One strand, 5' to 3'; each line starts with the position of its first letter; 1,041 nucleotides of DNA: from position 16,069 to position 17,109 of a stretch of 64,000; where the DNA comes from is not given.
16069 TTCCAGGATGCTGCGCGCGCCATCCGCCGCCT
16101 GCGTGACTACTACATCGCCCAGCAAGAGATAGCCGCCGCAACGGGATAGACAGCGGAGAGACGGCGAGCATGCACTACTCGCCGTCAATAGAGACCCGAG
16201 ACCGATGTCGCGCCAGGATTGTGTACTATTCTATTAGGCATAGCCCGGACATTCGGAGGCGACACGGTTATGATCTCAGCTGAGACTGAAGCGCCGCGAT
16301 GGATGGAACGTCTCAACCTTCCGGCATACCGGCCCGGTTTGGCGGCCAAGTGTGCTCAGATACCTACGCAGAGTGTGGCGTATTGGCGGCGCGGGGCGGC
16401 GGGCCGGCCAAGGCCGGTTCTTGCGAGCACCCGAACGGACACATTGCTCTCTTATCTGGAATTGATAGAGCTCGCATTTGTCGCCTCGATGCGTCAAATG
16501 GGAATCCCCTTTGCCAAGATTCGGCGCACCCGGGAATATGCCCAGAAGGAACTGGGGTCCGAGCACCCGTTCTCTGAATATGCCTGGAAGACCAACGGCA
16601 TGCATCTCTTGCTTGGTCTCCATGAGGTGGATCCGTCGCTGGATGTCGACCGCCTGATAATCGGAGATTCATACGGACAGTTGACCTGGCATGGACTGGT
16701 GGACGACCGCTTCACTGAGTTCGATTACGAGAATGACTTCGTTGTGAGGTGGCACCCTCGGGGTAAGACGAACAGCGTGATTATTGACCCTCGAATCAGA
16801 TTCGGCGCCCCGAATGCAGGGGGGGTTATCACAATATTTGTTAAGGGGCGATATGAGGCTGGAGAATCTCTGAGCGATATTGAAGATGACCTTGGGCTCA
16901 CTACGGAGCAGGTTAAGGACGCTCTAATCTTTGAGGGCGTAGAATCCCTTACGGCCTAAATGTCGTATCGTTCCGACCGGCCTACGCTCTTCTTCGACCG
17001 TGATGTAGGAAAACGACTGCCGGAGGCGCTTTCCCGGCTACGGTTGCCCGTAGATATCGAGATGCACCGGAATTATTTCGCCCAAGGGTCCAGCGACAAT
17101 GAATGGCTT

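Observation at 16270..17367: Two DUF433/DUF5615 (PIN-like) toxin-antitoxin-like modules, one with an HTH-extended partner and one with a tandem-DUF433 partner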

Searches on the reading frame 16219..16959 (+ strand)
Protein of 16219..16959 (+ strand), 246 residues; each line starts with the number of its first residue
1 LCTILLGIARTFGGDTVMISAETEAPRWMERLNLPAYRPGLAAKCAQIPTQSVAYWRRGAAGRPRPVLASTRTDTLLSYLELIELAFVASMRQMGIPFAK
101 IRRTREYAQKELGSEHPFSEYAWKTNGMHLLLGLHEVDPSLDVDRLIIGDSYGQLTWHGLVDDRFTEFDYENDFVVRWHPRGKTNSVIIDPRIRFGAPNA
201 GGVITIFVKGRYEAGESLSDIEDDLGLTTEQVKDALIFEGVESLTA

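Call 3: search_protein_families(library=pfam, proteins=[window:16219-16959:+], max_evalue=0.1)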
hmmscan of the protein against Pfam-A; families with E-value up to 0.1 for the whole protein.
window:16219-16959:+ (246 aa): 1 family
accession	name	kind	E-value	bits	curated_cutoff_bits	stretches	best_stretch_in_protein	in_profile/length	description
PF04255.20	DUF433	-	0.0014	18.9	23.6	1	189-238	3-55/56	Protein of unknown function (DUF433)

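Call 4: search_protein_families(library=ncbifam, proteins=[window:16219-16959:+], max_evalue=0.1)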
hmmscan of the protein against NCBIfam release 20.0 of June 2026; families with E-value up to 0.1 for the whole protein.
window:16219-16959:+ (246 aa): 0 families

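Call 5: search_solved_structures(query=window:16270-16959:+, max_evalue=1, show_alignments=2)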
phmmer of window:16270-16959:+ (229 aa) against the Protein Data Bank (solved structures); distinct sequences matched with E-value up to 1: 1.
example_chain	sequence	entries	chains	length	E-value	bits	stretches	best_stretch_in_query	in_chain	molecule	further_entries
5af3_A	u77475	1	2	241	3.6e-10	42.8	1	14-219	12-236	VAPBC49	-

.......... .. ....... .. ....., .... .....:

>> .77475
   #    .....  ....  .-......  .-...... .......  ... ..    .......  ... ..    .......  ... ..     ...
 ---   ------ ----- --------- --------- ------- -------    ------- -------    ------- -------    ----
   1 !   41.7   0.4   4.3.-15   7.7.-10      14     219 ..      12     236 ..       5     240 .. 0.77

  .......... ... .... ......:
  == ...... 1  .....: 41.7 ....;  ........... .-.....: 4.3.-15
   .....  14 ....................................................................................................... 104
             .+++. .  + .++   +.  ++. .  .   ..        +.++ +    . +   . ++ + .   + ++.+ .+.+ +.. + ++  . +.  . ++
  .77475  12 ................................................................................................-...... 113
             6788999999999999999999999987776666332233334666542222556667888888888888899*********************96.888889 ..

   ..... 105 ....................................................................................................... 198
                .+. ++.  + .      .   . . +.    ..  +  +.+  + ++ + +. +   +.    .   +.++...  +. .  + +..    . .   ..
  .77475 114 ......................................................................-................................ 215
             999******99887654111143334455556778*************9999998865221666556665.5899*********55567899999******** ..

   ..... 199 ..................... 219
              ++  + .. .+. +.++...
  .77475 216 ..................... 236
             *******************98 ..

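Call 63: search_protein_families(library=padloc, proteins=[window:16270-16959:+], max_evalue=0.1)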
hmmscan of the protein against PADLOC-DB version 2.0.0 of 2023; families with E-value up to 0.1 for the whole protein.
window:16270-16959:+ (229 aa): 0 families

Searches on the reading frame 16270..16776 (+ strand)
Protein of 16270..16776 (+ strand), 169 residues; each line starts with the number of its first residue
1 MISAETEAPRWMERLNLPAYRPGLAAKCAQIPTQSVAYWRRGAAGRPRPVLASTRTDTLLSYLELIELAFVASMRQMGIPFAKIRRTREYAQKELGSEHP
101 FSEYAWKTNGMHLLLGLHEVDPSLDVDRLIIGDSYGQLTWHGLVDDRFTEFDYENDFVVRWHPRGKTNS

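Call 15: search_protein_families(library=pfam, proteins=[window:16270-16776:+], max_evalue=10)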
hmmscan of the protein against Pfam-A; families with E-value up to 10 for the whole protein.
seq(169 aa): 1 family
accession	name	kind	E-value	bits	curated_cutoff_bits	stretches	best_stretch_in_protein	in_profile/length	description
PF21321.3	HTH_66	-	0.064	14.1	24.3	1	24-85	7-80/83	Putative DNA-binding HTH domain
